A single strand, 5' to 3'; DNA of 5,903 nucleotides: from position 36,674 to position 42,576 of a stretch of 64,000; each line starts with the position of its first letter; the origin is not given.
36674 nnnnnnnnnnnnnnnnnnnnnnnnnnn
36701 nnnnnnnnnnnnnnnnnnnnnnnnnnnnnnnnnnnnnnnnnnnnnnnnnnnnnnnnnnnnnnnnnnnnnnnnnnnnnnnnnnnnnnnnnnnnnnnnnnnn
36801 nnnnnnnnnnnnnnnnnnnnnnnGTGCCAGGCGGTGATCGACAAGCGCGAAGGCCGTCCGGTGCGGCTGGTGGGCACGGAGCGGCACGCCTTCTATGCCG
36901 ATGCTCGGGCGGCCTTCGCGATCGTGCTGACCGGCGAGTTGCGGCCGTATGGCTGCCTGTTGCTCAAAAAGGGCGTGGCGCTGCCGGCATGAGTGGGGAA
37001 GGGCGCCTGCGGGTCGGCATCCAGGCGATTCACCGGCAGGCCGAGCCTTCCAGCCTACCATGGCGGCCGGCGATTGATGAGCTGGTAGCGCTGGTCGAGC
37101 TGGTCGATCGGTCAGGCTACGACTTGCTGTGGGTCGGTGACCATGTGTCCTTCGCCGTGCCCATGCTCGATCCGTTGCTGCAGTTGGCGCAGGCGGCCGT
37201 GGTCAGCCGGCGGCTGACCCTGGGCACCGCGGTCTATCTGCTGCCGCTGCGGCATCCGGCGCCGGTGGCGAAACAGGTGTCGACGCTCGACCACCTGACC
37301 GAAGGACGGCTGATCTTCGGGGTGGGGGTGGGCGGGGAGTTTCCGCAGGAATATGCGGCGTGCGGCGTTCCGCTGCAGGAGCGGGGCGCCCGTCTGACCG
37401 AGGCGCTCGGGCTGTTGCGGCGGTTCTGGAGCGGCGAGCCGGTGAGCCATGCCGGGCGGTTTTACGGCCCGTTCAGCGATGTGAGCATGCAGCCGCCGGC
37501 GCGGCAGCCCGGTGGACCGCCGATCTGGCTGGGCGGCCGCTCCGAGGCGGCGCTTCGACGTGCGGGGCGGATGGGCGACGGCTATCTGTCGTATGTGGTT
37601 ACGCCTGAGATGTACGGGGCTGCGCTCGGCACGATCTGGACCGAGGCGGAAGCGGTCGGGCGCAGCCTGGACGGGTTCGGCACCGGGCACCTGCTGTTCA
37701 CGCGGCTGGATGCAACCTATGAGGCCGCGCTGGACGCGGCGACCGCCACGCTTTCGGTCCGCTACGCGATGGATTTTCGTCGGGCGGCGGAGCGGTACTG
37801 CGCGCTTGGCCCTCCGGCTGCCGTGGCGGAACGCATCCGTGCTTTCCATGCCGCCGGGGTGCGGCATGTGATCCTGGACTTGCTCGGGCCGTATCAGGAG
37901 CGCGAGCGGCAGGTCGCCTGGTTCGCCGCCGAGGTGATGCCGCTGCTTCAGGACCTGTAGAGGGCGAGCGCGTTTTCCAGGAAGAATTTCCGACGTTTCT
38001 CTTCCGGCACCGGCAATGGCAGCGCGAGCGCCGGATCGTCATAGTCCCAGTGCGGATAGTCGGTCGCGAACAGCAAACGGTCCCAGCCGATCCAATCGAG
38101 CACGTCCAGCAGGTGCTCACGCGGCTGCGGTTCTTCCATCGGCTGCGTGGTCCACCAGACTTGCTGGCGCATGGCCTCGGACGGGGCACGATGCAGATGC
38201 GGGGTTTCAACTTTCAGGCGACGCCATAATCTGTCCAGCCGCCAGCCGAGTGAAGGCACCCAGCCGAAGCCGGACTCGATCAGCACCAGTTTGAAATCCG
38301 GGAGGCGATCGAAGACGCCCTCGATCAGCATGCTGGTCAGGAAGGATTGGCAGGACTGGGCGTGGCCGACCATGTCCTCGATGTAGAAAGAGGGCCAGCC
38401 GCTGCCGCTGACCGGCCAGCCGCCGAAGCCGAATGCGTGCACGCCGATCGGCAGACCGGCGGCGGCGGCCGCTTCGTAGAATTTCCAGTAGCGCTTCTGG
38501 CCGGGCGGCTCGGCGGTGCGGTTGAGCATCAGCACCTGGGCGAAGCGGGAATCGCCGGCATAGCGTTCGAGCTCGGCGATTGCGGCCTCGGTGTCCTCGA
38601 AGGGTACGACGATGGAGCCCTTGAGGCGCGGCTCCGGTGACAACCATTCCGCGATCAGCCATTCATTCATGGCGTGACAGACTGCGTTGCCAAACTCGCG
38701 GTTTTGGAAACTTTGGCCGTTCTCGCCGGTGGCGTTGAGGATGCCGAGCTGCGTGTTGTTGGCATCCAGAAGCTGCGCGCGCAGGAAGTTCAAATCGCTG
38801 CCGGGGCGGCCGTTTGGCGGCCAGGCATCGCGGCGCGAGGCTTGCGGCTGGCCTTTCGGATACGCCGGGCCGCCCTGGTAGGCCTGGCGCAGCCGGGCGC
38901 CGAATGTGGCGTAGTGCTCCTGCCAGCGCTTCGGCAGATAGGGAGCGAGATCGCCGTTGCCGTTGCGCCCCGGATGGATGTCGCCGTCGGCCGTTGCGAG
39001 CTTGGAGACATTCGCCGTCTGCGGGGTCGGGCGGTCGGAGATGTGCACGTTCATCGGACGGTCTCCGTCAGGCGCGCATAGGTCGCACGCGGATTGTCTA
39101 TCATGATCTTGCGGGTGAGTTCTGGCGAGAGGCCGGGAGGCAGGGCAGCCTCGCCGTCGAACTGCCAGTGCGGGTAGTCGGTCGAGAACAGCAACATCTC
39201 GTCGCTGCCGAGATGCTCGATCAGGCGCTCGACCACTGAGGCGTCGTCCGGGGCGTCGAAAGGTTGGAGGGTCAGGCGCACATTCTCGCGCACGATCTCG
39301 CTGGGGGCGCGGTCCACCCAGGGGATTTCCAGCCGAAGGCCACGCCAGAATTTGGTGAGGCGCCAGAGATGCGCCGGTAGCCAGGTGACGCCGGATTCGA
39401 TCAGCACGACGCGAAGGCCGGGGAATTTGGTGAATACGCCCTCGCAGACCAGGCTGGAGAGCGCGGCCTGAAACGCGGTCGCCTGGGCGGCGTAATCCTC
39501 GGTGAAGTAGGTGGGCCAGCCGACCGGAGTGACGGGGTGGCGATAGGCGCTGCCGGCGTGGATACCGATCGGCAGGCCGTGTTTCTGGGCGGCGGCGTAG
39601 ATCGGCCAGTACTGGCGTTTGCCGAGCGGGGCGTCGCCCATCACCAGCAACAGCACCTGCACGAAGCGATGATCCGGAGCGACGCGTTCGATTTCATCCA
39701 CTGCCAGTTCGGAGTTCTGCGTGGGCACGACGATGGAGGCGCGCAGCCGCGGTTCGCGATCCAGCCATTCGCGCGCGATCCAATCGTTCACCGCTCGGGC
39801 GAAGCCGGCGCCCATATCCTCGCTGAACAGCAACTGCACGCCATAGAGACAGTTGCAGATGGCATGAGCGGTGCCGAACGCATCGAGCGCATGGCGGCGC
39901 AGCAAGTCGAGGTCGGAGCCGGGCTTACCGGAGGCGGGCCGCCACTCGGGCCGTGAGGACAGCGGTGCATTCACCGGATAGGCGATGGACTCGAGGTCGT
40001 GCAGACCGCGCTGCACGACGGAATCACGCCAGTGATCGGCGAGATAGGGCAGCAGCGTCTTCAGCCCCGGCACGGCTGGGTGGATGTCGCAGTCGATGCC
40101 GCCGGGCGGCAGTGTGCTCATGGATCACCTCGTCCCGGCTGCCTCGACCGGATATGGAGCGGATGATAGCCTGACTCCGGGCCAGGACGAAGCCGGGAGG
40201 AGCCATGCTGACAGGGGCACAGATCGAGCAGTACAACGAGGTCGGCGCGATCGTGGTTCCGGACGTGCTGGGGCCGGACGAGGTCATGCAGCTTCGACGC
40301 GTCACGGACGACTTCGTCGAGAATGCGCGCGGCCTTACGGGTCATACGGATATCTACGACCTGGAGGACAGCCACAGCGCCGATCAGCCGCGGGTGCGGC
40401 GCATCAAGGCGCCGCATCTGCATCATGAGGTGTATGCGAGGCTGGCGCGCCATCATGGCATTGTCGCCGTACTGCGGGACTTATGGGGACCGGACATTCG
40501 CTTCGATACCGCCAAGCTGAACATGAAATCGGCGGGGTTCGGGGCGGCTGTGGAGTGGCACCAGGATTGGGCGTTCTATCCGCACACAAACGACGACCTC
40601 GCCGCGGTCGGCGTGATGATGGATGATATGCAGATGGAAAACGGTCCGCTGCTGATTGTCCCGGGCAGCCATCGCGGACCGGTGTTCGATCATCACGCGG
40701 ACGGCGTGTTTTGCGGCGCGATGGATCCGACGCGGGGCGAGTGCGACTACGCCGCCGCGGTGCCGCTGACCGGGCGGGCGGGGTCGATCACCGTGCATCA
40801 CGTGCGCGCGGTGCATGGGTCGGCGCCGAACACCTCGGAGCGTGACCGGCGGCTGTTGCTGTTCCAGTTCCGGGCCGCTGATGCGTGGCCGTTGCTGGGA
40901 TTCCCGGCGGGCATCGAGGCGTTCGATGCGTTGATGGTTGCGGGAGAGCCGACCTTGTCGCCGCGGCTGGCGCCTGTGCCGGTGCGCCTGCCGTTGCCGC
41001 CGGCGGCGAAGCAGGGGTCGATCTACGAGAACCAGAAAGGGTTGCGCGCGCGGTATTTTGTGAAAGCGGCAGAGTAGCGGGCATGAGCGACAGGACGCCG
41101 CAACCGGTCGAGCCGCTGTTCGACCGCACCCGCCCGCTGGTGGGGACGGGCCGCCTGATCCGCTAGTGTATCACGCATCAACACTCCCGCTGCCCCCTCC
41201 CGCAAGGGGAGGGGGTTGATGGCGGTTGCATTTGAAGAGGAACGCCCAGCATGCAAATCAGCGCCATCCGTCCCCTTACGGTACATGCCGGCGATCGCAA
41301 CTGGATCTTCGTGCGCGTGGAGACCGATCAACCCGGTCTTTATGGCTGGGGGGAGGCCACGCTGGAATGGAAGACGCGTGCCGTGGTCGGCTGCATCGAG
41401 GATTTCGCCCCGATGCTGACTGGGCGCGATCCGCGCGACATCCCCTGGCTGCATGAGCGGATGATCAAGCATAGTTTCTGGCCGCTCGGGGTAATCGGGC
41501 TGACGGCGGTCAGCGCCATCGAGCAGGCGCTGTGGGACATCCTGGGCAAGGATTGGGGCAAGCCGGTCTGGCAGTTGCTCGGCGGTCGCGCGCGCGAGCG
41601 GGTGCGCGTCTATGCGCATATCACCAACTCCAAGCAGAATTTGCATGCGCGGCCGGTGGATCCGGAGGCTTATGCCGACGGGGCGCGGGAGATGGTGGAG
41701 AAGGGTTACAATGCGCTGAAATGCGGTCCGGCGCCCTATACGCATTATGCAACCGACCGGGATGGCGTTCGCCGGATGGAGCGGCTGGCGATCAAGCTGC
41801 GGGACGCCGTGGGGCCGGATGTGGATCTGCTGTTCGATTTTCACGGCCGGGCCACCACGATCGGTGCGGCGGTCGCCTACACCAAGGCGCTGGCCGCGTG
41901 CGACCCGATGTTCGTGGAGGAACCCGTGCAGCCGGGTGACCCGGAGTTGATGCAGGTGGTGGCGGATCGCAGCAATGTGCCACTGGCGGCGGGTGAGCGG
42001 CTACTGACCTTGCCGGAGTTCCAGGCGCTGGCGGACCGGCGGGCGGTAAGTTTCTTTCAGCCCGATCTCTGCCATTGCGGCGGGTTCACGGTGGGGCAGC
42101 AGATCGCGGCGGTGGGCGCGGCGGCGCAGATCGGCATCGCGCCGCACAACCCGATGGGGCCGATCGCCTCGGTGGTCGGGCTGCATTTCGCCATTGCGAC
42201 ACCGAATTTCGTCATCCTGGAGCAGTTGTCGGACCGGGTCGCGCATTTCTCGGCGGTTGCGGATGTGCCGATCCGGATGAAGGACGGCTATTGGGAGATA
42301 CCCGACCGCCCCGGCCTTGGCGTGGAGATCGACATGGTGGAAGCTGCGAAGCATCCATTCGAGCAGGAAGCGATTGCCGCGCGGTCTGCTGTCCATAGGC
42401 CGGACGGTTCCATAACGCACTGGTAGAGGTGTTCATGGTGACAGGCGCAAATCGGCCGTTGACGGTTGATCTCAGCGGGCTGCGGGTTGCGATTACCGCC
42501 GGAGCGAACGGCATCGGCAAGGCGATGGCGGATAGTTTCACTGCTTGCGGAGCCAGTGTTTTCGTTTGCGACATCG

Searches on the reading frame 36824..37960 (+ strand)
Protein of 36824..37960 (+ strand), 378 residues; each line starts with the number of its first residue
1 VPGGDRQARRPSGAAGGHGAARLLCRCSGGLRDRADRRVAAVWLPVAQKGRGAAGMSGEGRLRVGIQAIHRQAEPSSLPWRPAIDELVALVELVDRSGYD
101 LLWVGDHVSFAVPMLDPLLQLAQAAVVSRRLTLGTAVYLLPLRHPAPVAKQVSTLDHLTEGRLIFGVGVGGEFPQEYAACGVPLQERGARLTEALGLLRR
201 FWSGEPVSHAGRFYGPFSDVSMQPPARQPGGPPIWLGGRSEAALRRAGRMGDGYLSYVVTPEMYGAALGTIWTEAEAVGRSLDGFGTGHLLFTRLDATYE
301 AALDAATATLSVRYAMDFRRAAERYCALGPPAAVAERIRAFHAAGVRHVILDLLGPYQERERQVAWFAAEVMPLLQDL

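Call 19: search_protein_families(library=pfam, proteins=[window:36824-37960:+], max_evalue=0.0001)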
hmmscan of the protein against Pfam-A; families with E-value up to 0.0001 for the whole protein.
window:36824-37960:+ (378 aa): 1 family
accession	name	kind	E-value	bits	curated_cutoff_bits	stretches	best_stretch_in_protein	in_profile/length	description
PF00296.26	Bac_luciferase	-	1.6e-54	185.8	27.9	1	70-348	9-314/314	Luciferase-like monooxygenase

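Call 43: find_homologous_proteins(query=window:36824-37960:+, max_evalue=1e-40)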
Query window:36824-37960:+ (378 aa): 4472 proteins with E <= 1e-40 among 8000 candidates; the best 120 are listed.
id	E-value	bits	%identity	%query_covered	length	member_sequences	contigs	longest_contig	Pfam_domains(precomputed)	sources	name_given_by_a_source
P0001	6.4e-211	718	100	85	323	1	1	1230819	PF00296.27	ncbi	-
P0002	2.9e-165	568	77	85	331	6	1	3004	PF00296.27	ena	-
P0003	6.2e-165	567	79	85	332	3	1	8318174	PF00296.27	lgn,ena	-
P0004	1.7e-164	566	78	85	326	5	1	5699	PF00296.27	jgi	jgi:probable F420-dependent oxidoreductase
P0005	2.7e-164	565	76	85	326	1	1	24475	PF00296.27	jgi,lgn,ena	-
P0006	2.9e-164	565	78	85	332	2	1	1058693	PF00296.27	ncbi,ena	-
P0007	3.4e-164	565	77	86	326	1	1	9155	PF00296.27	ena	-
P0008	8.0e-164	563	80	85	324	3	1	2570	PF00296.27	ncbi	-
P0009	1.1e-163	563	77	85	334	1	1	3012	PF00296.27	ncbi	ncbi:MAG: LLM class flavin-dependent oxidoreductase [Acetobacteraceae bacterium]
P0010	2.0e-163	562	76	86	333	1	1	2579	PF00296.27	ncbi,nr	ncbi:MAG TPA: LLM class flavin-dependent oxidoreductase [Acetobacteraceae bacterium]|nr:LLM class fl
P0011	3.3e-163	561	77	85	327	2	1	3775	PF00296.27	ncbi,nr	ncbi:MAG TPA: LLM class flavin-dependent oxidoreductase [Acetobacteraceae bacterium]|nr:LLM class fl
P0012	3.7e-163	561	77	86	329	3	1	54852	PF00296.27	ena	-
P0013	4.6e-163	561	77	85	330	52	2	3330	PF00296.27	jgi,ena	jgi:probable F420-dependent oxidoreductase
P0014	4.8e-163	561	78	83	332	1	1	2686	PF00296.27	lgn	-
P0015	5.9e-163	561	76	85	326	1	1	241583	PF00296.27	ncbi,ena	-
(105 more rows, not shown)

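Call 44: find_encoding_contigs(protein=P0001, flank=10000, max_places=3)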
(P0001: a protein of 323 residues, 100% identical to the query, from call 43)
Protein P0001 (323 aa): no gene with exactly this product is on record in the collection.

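Call 45: find_encoding_contigs(protein=P0006, flank=10000, max_places=3)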
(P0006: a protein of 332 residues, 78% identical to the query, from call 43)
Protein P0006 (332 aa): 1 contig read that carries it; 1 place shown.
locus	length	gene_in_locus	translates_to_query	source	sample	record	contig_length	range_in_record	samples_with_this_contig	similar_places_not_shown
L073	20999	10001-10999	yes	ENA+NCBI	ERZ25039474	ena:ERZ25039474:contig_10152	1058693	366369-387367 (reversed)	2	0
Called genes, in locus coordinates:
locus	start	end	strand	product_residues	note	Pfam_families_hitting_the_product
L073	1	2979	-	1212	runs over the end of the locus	PF13403:Hint_2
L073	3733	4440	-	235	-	-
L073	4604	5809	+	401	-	PF01411:tRNA-synt_2c, PF07973:tRNA_SAD, PF02272:DHHA1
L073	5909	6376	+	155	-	PF14588:YjgF_endoribonc, PF01042:Ribonuc_L-PSP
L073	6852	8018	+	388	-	PF04339:FemAB_like, PF13480:Acetyltransf_6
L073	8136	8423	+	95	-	-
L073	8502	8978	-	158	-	PF19698:DUF6197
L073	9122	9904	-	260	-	PF00378:ECH_1, PF16113:ECH_2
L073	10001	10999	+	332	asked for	PF00296:Bac_luciferase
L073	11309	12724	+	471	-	PF05598:DUF772, PF01609:DDE_Tnp_1, PF13751:DDE_Tnp_1_6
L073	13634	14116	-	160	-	-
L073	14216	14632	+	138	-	-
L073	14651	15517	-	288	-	PF00665:rve, PF13683:rve_3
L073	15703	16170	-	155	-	-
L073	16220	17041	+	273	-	PF00515:TPR_1 (faint), PF07719:TPR_2 (faint), PF13181:TPR_8 (faint), PF13424:TPR_12 (faint), PF13431:TPR_17 (faint), PF13414:TPR_11 (weak), PF13432:TPR_16 (weak), PF13432:TPR_16 (weak), +3 more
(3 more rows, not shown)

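Call 46: find_encoding_contigs(protein=P0003, flank=10000, max_places=3)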
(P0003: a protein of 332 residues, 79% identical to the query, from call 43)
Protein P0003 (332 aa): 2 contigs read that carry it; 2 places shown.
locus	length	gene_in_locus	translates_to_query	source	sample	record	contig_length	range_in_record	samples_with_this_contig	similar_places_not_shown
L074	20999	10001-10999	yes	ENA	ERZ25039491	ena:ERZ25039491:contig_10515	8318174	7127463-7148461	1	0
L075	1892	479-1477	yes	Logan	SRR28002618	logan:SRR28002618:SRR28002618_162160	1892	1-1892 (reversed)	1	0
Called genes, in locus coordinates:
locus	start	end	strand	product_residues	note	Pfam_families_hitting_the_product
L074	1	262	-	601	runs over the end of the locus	PF00009:GTP_EFTU, PF03144:GTP_EFTU_D2, PF14492:EFG_III (weak), PF00679:EFG_C, PF06421:LepA_C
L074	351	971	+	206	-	-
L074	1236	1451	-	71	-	-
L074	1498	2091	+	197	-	-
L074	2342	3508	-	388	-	PF02417:Chromate_transp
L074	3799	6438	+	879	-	PF01411:tRNA-synt_2c, PF07973:tRNA_SAD, PF02272:DHHA1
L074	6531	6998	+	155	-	PF14588:YjgF_endoribonc, PF01042:Ribonuc_L-PSP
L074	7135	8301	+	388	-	PF04339:FemAB_like, PF13480:Acetyltransf_6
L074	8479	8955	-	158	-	PF19698:DUF6197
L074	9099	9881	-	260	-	PF00378:ECH_1, PF16113:ECH_2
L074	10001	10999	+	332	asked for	PF00296:Bac_luciferase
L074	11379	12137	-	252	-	PF00165:HTH_AraC (weak), PF12833:HTH_18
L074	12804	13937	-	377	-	PF13565:HTH_32, PF13358:DDE_3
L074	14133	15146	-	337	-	PF00291:PALP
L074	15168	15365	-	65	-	PF13770:DUF4169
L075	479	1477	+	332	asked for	PF00296:Bac_luciferase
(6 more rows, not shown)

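Call 79: list_cluster_members(proteins=[P0001, P0128])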
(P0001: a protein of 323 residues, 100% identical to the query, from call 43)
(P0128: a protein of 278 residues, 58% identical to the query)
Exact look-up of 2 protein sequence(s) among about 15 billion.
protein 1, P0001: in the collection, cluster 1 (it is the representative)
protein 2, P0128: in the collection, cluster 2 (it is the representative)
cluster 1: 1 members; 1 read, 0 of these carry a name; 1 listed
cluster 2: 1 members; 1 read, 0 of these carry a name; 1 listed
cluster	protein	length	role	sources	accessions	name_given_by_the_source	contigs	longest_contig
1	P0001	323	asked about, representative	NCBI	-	-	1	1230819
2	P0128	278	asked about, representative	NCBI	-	-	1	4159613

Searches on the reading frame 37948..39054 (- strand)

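Call 19: search_protein_families(library=pfam, proteins=[window:37948-39054:-], max_evalue=0.0001)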
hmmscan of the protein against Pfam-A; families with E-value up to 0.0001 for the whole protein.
window:37948-39054:- (368 aa): 1 family
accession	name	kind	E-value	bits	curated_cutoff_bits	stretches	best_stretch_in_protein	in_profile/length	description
PF04909.20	Amidohydro_2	-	4.8e-41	141.8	26.4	1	62-367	11-288/289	Amidohydrolase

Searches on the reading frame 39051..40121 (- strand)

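Call 19: search_protein_families(library=pfam, proteins=[window:39051-40121:-], max_evalue=0.0001)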
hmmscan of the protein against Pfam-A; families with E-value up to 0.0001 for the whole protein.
window:39051-40121:- (356 aa): 1 family
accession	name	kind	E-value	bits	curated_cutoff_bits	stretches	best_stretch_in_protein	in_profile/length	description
PF04909.20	Amidohydro_2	-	5.7e-45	154.7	26.4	1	9-348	1-287/289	Amidohydrolase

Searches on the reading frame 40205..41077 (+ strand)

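Call 19: search_protein_families(library=pfam, proteins=[window:40205-41077:+], max_evalue=0.0001)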
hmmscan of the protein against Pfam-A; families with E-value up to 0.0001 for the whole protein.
window:40205-41077:+ (290 aa): 1 family
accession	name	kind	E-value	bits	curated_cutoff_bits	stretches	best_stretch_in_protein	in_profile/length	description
PF05721.19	PhyH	-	6.5e-34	118.5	22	1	10-216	1-212/213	Phytanoyl-CoA dioxygenase (PhyH)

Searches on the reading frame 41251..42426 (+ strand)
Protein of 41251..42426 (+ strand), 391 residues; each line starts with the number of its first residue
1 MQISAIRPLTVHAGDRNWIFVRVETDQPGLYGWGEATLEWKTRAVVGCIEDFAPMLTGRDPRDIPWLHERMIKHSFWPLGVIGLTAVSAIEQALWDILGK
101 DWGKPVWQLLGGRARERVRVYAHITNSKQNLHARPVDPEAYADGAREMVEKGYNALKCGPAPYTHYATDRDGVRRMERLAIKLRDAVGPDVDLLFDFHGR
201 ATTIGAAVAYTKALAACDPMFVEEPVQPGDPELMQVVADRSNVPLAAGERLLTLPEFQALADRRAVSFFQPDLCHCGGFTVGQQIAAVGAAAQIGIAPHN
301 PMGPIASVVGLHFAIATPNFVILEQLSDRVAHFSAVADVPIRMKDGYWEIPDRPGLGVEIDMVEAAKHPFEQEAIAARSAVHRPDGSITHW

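Call 20: search_protein_families(library=pfam, proteins=[window:41251-42426:+], max_evalue=0.0001)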
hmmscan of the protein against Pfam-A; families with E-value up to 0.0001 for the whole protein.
window:41251-42426:+ (391 aa): 2 families
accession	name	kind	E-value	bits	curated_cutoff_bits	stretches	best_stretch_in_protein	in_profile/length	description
PF13378.12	MR_MLE_C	-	1.7e-54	185.2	29.4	1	141-362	2-217/219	Enolase C-terminal domain-like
PF02746.21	MR_MLE_N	-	2.7e-15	57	22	1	15-111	25-117/117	Mandelate racemase / muconate lactonizing enzyme, N-terminal domain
